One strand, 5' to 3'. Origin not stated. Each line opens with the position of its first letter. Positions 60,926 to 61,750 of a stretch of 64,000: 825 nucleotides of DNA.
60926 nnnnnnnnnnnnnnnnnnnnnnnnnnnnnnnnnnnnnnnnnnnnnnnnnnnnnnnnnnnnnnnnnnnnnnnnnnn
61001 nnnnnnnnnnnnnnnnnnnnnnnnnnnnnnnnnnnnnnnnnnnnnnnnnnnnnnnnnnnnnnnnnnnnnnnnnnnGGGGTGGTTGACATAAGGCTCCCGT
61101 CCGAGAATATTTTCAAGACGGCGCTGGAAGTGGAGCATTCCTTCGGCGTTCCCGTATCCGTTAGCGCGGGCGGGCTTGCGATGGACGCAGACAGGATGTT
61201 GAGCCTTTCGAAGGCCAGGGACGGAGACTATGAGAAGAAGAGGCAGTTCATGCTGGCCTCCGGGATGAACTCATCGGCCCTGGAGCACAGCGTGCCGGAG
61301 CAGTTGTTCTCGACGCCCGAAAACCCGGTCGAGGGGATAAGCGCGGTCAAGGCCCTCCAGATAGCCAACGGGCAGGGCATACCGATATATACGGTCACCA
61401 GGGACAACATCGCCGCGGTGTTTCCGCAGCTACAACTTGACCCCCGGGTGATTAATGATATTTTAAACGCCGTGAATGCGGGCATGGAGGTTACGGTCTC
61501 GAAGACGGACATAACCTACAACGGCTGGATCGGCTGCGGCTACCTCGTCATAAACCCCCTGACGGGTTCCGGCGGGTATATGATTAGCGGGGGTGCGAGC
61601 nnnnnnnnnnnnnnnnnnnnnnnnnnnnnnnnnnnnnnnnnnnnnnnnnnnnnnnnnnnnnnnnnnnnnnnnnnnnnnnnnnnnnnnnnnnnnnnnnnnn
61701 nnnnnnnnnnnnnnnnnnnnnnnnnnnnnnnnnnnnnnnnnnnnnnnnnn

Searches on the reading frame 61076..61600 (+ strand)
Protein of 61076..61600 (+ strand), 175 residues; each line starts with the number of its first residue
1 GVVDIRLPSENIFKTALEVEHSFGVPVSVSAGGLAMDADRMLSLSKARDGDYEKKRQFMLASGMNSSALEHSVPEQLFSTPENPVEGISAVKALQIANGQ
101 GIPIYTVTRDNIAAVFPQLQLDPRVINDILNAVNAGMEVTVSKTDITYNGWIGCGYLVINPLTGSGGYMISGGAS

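Call 17: find_related_loci(query=A1, collection=genome_contigs, flank=10000)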
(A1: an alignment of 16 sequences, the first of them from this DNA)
Query A1 (140 aa) in genome_contigs; peptide patterns used: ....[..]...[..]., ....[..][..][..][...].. (x = any residue, [..] = any of these).
143 stretches matched a pattern; 111 encode a relative of the query (tblastn E <= 1e-3); the best 80 are kept; 77 distinct loci.
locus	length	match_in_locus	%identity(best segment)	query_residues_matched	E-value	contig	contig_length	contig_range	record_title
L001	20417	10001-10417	71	1-139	6e-65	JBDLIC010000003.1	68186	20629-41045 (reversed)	MAG: Nitrospirota bacterium isolate MAG011 MAG011_3, whole genome shotgun sequence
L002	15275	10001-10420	69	1-140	4e-64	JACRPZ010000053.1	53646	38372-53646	MAG: Nitrospirae bacterium isolate NC_groundwater_2000_Pr3_S-0.65um_44_7 SR2-18-Sp65_coassembly_scaffold_336600, whole g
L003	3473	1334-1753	70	1-140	6e-64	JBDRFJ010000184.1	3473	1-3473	MAG: Pseudomonadota bacterium isolate MEGAHIT-group-1.368 k141_12840536, whole genome shotgun sequence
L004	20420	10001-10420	68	1-140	1e-63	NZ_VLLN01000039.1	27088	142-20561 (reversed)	Geobacter argillaceus strain ATCC BAA-1139 Ga0052872_scaffold00039.39, whole genome shotgun sequence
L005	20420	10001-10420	67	1-140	3e-63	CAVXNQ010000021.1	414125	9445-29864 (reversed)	MAG: uncultured delta proteobacterium isolate MFD01721.bin.2.42 genome assembly, contig: contig_987, whole genome shotgu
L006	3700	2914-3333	68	1-140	6e-63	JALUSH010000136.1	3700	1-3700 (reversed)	MAG: Thermodesulfovibrio sp. isolate S146_metabat2_scaf2bin.158_VB S146_NODE_35899_length_3700_cov_2.699412, whole genom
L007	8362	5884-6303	69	1-140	8e-63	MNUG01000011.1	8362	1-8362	MAG: Alphaproteobacteria bacterium CG1_02_46_17 cg1_0.2_scaffold_8516_c, whole genome shotgun sequence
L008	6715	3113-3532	69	1-140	6e-62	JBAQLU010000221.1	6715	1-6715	MAG: Thermodesulfovibrionales bacterium isolate MFD12052_ilm_asm_bin4 k127_5929, whole genome shotgun sequence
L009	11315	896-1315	69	1-140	1e-61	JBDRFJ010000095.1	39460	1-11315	MAG: Pseudomonadota bacterium isolate MEGAHIT-group-1.368 k141_1988915, whole genome shotgun sequence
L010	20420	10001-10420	68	1-140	1e-61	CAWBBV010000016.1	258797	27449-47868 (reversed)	MAG: uncultured delta proteobacterium isolate MFD02832.bin.1.176 genome assembly, contig: contig_11217, whole genome sho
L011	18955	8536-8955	66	1-140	1e-60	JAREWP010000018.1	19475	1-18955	MAG: Candidatus Magnetocorallium paracelense isolate XS-1 k255_47618, whole genome shotgun sequence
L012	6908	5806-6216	66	1-137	2e-60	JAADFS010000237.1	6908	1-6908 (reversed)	MAG: Deferribacteres bacterium isolate M_MaxBin.054 contig-127_45459, whole genome shotgun sequence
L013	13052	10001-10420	66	1-140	2e-59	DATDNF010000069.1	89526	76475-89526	MAG TPA_asm: Geobacteraceae bacterium isolate SMAG_U430 k141_929060, whole genome shotgun sequence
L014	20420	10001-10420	63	1-140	5e-59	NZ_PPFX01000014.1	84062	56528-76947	Geothermobacter hydrogeniphilus strain HR-1 NODE_14_length_84062_cov_183.109, whole genome shotgun sequence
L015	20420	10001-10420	64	1-140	3e-58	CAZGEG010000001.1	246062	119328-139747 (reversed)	MAG TPA_asm: uncultured Geobacter sp. isolate SRP302447_co2_789 genome assembly, contig: NODE_157_length_246062_cov_243.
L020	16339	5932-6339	68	1-136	2e-57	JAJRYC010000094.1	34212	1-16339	MAG: Nitrospirae bacterium isolate Dive96_bin3.242 k141_3464160, whole genome shotgun sequence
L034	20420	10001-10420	66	1-140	4e-61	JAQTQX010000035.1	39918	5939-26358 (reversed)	MAG: Desulfuromonadaceae bacterium isolate STB_15 NODE_2081_length_39918_cov_5.547385_Sandtown_B, whole genome shotgun s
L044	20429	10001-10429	45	1-140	7e-39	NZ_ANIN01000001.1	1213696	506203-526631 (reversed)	Moraxella macacae 0408225 strain 408225 chrom_contig1, whole genome shotgun sequence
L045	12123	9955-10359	46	1-140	3e-38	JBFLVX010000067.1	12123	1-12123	MAG: Nitrospirota bacterium isolate MAG017 MAG017_67, whole genome shotgun sequence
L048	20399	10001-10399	46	3-140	2e-36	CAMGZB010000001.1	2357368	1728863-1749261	Neobacillus sp. Marseille-Q6967 genome assembly, contig: contig00002, whole genome shotgun sequence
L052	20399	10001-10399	43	3-140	4e-34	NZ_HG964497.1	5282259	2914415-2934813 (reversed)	Bacillus sp. EB01, whole genome shotgun sequence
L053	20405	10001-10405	44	1-140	1e-33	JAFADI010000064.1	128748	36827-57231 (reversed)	MAG: Bacillota bacterium isolate OH_SBB_72 k127_379115, whole genome shotgun sequence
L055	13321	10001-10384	44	6-140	5e-33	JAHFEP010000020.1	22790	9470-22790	MAG: Nitrospirae bacterium isolate nzgw271 NODE_1526_length_22791_cov_4.716939, whole genome shotgun sequence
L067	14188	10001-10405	41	1-140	4e-30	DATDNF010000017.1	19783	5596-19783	MAG TPA_asm: Geobacteraceae bacterium isolate SMAG_U430 k141_737925, whole genome shotgun sequence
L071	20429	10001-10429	42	1-140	1e-29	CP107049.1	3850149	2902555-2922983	Acinetobacter nosocomialis strain GNU001 chromosome, complete genome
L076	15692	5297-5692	42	3-139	1e-27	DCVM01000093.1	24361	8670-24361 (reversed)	MAG TPA_asm: Syntrophaceae bacterium UBA2188 UBA2188_contig_16288, whole genome shotgun sequence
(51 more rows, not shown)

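Call 21: search_protein_families(library=pfam, proteins=[L011:14686-15312:+, L020:10338-10865:+, L045:10360-11013:+, L055:10385-11038:+, L067:10406-11074:+, L076:5696-6226:+, L048:10400-12151:+, L052:10400-11692:+, L053:10406-11476:+, L034:3604-4296:+], max_evalue=0.01)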
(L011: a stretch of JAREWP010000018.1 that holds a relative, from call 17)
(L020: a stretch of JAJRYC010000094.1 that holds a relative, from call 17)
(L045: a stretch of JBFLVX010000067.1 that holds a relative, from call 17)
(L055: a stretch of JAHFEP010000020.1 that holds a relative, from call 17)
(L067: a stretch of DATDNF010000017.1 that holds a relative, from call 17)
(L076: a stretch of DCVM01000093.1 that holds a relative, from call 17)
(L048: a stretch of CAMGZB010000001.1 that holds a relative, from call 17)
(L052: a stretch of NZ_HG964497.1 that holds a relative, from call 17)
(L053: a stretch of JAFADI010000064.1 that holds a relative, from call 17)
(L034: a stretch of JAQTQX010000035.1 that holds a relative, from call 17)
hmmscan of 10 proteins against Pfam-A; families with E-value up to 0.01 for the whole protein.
L011:14686-15312:+ (209 aa): 1 family
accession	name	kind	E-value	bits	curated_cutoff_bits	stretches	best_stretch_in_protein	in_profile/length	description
PF00877.26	NLPC_P60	-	7.5e-10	39.2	23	1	65-150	1-81/105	NlpC/P60 family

L020:10338-10865:+ (176 aa): 2 families
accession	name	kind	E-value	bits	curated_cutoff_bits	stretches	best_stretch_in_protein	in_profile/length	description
PF00877.26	NLPC_P60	-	3.2e-10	40.3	23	1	41-158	1-96/105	NlpC/P60 family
PF05257.22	CHAP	-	0.0099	16.8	26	0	59-134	9-68/81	CHAP domain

L045:10360-11013:+ (218 aa): 1 family
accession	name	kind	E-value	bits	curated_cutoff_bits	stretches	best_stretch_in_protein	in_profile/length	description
PF00877.26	NLPC_P60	-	1.4e-09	38.3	23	1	42-143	2-87/105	NlpC/P60 family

L055:10385-11038:+ (218 aa): 2 families
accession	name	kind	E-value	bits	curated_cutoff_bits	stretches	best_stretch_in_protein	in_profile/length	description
PF00877.26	NLPC_P60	-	8.2e-07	29.4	23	1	70-183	16-92/105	NlpC/P60 family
PF05257.22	CHAP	-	9.5e-05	23.3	26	1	68-171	9-79/81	CHAP domain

L067:10406-11074:+ (223 aa): 0 families

L076:5696-6226:+ (177 aa): 1 family
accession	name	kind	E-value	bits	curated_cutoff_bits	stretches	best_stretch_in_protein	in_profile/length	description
PF01464.25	SLT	-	0.0043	17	21.3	1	28-62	16-45/117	Transglycosylase SLT domain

L048:10400-12151:+ (584 aa): 5 families
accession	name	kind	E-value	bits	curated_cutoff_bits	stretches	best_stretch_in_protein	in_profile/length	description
PF07591.16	PT-HINT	-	8.4e-25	88.1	27.7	1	290-415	2-136/137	Pretoxin HINT domain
PF14412.12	AHH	-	1.1e-15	58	22.3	1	459-572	10-110/111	A nuclease family of the HNH/ENDO VII superfamily with conserved AHH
PF14890.11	Intein_splicing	-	1e-08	35.6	35.8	1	293-371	5-92/155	Intein splicing domain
PF13403.11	Hint_2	-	2.9e-08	34.7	28.4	1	283-316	2-35/147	Hint domain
PF01079.26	Hint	-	0.00051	20.1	29.7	1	282-354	12-88/213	Hint module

L052:10400-11692:+ (431 aa): 0 families

L053:10406-11476:+ (357 aa): 5 families
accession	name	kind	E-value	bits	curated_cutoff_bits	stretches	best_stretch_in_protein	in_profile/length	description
PF07591.16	PT-HINT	-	1.1e-22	81.2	27.7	1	115-242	1-135/137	Pretoxin HINT domain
PF14890.11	Intein_splicing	-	6.1e-07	29.8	35.8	1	120-195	6-90/155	Intein splicing domain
PF01844.29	HNH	-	0.0021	18.6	21.4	1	319-347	14-42/47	HNH endonuclease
PF13403.11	Hint_2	-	0.0025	18.6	28.4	0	109-137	2-30/147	Hint domain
PF13395.12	HNH_4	-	0.01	16.2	22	0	318-345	17-44/54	HNH endonuclease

L034:3604-4296:+ (231 aa): 0 families

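Call 27: search_protein_families(library=pfam, proteins=[L071:781-7494:+, L015:11334-20042:+, L048:3207-7865:+, L071:7565-10816:+, L048:7856-12154:+], max_evalue=0.001)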
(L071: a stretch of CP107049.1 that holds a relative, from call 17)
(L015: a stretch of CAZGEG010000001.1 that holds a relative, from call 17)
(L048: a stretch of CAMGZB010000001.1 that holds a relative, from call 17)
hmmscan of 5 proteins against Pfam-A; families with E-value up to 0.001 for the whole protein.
L071:781-7494:+ (2237 aa): 14 families
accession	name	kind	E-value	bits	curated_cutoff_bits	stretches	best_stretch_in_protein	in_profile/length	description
PF13620.12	CarboxypepD_reg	-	2.3e-39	134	32.3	4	283-362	2-81/82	Carboxypeptidase regulatory-like domain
PF13517.12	FG-GAP_3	-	1.9e-25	89.6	26.9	4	960-1016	1-60/61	FG-GAP-like repeat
PF13715.12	CarbopepD_reg_2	-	5.4e-24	84.5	32.2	3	460-530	1-73/88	CarboxypepD_reg-like domain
PF09430.16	EMC7_beta-sandw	-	3.9e-09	37.2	26.6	0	293-373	4-83/122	ER membrane protein complex subunit 7, beta-sandwich domain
PF17802.7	SpaA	-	2.6e-08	34.3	23.1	0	647-693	4-51/91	Prealbumin-like fold domain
PF01839.29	FG-GAP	-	3.2e-07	30.5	22.1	0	1133-1144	7-18/37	FG-GAP repeat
PF08308.17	PEGA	-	2.4e-06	27.8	20.8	0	324-357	30-63/71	PEGA domain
PF07678.20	TED_complement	-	1.6e-05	24.6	22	1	69-223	44-204/312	A-macroglobulin TED domain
PF25020.1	TTR_TEN1-4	-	5e-05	23.6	27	0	460-533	9-85/86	Teneurin TTR-like domain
PF16371.11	MetallophosN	-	7e-05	23.4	35.6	0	462-518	1-55/77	N terminal of Calcineurin-like phosphoesterase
PF13243.12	SQHop_cyclase_C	-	0.00012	21.7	26.1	0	112-214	130-231/319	Squalene-hopene cyclase C-terminal domain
PF11797.14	WxLIP_HBD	-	0.00022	21.6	28.9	1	1570-1663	39-132/138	WxL Interacting Protein, host binding domain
PF11974.14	bMG3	-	0.00052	20.4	34.9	0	654-692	23-60/103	Bacterial alpha-2-macroglobulin MG3 domain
PF00432.27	Prenyltrans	-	0.00054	19.9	26.5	1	87-207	41-165/304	Prenyltransferase alpha-alpha toroid domain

L015:11334-20042:+ (2902 aa): 17 families
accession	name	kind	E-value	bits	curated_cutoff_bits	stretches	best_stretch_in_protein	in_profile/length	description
PF13620.12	CarboxypepD_reg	-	4.6e-55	184.4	32.3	5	297-374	2-81/82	Carboxypeptidase regulatory-like domain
PF13715.12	CarbopepD_reg_2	-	8.6e-46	154.3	32.2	4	297-368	1-71/88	CarboxypepD_reg-like domain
PF01835.25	MG2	-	5e-19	68.9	32.8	1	820-899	4-80/96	MG2 domain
PF02752.27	Arrestin_C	-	1.4e-11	45.3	27.7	0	1846-1890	2-46/137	Arrestin (or S-antigen), C-terminal domain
PF17802.7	SpaA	-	1.4e-08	35.2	23.1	0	295-367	1-80/91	Prealbumin-like fold domain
PF25788.1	Ig_Rha78A_N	-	2.3e-08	34.7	27.4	0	2278-2363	16-102/105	Rha78A-like, N-terminal immunoglobulin domain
PF09430.16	EMC7_beta-sandw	-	2.5e-08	34.6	26.6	0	308-352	5-50/122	ER membrane protein complex subunit 7, beta-sandwich domain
PF16655.11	PhoD_N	-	5e-08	33.8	30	0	2617-2673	28-85/90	PhoD-like phosphatase, N-terminal domain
PF13243.12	SQHop_cyclase_C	-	2.3e-07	30.6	26.1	0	122-202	175-257/319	Squalene-hopene cyclase C-terminal domain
PF13199.12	Glyco_hydro_66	-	3.2e-06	26.5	23.7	0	2052-2149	1-90/546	Glycosyl hydrolase family 66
PF25020.1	TTR_TEN1-4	-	1.2e-05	25.6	27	0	382-446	8-73/86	Teneurin TTR-like domain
PF00432.27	Prenyltrans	-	1.7e-05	24.8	26.5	0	114-227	58-170/304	Prenyltransferase alpha-alpha toroid domain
PF17210.9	SdrD_B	-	5.6e-05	23.7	29.7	0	308-360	22-78/112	SdrD B-like domain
PF21027.3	Sde0182_C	-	0.00021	22.3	27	0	2284-2334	4-52/83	Cellulose-binding protein Sde0182, C-terminal domain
PF13249.12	SQHop_cyclase_N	-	0.00029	20.5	26.2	0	16-73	30-87/291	Squalene-hopene cyclase N-terminal domain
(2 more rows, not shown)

L048:3207-7865:+ (1552 aa): 7 families
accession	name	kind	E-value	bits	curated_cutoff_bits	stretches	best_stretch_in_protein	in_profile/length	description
PF00092.34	VWA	-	1.8e-20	74.3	23.8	1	566-726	1-172/174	von Willebrand factor type A domain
PF13519.12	VWA_2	-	4.8e-15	56.5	27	1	567-668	1-107/107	von Willebrand factor type A domain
PF13768.12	VWA_3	-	2.4e-08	34.6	27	1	566-715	2-155/155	von Willebrand factor type A domain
PF13243.12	SQHop_cyclase_C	-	6.2e-07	29.2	26.1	0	152-250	142-233/319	Squalene-hopene cyclase C-terminal domain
PF05762.20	VWA_CoxE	-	5.9e-06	26.3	26.4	1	561-670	53-162/222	VWA domain containing CoxE-like protein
PF13249.12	SQHop_cyclase_N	-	2.8e-05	23.9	26.2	0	174-265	4-88/291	Squalene-hopene cyclase N-terminal domain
PF11797.14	WxLIP_HBD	-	0.00054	20.4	28.9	0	965-1036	45-116/138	WxL Interacting Protein, host binding domain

L071:7565-10816:+ (1083 aa): 1 family
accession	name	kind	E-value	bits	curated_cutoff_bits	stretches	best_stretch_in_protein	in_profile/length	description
PF01841.26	Transglut_core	-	3.5e-16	59.9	23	1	323-466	16-108/108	Transglutaminase-like superfamily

L048:7856-12154:+ (1432 aa): 5 families
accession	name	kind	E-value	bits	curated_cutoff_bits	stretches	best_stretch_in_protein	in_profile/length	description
PF07591.16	PT-HINT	-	3.4e-24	86.1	27.7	1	1138-1263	2-136/137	Pretoxin HINT domain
PF01841.26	Transglut_core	-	4.9e-16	59.4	23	1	237-384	5-108/108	Transglutaminase-like superfamily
PF14412.12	AHH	-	2.8e-15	56.7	22.3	1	1307-1420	10-110/111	A nuclease family of the HNH/ENDO VII superfamily with conserved AHH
PF13403.11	Hint_2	-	2e-07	31.9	28.4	1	1131-1164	2-35/147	Hint domain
PF14890.11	Intein_splicing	-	1.9e-06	28.2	35.8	1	1141-1219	5-92/155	Intein splicing domain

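Call 68: find_related_loci(query=A1, collection=metagenome_contigs, flank=6000)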
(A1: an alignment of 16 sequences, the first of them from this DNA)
Query A1 (140 aa) in metagenome_contigs; peptide patterns used: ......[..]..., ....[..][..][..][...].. (x = any residue, [..] = any of these).
384 stretches matched a pattern; 303 encode a relative of the query (tblastn E <= 1e-3); the best 80 are kept; 79 distinct loci.
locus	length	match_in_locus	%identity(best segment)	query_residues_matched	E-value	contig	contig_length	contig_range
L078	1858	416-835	74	1-140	1e-71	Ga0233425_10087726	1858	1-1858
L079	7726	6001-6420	74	1-140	2e-68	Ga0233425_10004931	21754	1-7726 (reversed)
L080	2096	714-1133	72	1-140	1e-69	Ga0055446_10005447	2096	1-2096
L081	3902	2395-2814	73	1-140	3e-67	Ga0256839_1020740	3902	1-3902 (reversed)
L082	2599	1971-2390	73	1-140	4e-68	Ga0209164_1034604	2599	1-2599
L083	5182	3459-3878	71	1-140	3e-67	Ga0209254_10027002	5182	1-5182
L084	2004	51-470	71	1-140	2e-68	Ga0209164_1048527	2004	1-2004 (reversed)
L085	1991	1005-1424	71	1-140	1e-67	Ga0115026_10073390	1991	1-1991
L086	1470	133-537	73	6-140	1e-68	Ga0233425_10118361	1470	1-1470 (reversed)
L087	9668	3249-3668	70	1-140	2e-65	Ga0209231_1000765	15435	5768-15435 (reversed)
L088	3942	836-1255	70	1-140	1e-65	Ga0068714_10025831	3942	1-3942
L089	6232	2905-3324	71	1-140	4e-65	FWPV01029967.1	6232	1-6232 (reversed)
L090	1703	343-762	70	1-140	7e-67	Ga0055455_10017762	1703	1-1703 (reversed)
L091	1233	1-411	70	4-140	5e-68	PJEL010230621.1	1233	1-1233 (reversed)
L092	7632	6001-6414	71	3-140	4e-64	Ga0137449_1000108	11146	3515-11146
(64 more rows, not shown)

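Call 71: search_protein_families(library=ncbifam, proteins=[L071:7565-10816:+, L044:7385-10891:+], max_evalue=0.01)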
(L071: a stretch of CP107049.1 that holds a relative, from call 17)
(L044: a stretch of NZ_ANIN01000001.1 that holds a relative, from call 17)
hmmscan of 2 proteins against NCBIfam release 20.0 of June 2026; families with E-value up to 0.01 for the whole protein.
L071:7565-10816:+ (1083 aa): 0 families

L044:7385-10891:+ (1168 aa): 0 families

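Call 74: search_protein_families(library=padloc, proteins=[L071:781-7494:+], max_evalue=0.01)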
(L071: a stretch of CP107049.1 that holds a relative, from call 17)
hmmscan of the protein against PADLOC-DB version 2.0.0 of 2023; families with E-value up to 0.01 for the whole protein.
L071:781-7494:+ (2237 aa): 0 families

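Call 83: predict_structure(alignment_id=A7)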
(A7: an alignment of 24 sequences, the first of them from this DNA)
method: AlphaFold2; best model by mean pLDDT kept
length: 175 residues; sequences in the alignment: 24
mean_pLDDT: 72.4   pTM: 0.50
mean pLDDT of the five models: 72.4, 69.6, 67.1, 63.8, 62.6
residues with pLDDT >= 90: 35; 70-90: 66; 50-70: 55; < 50: 19
segments of 3 or more residues with pLDDT < 50: 67-80, 82-85
pLDDT, mean of each block of 10 residues (from residue 1): 64 63 63 57 69 74 53 42 57 85 92 93 91 90 88 84 73 60
secondary structure, 60 per line:
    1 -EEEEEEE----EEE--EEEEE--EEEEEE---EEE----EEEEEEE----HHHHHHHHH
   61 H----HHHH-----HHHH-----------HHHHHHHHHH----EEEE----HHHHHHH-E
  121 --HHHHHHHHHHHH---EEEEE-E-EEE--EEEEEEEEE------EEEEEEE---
elements in order: E2-8 E13-15 E18-22 E25-30 E34-36 E41-47 H52-61 H66-69 H75-78 H90-99 E104-107 H112-118 H123-134 E138-142 E146-148 E151-159 E166-172
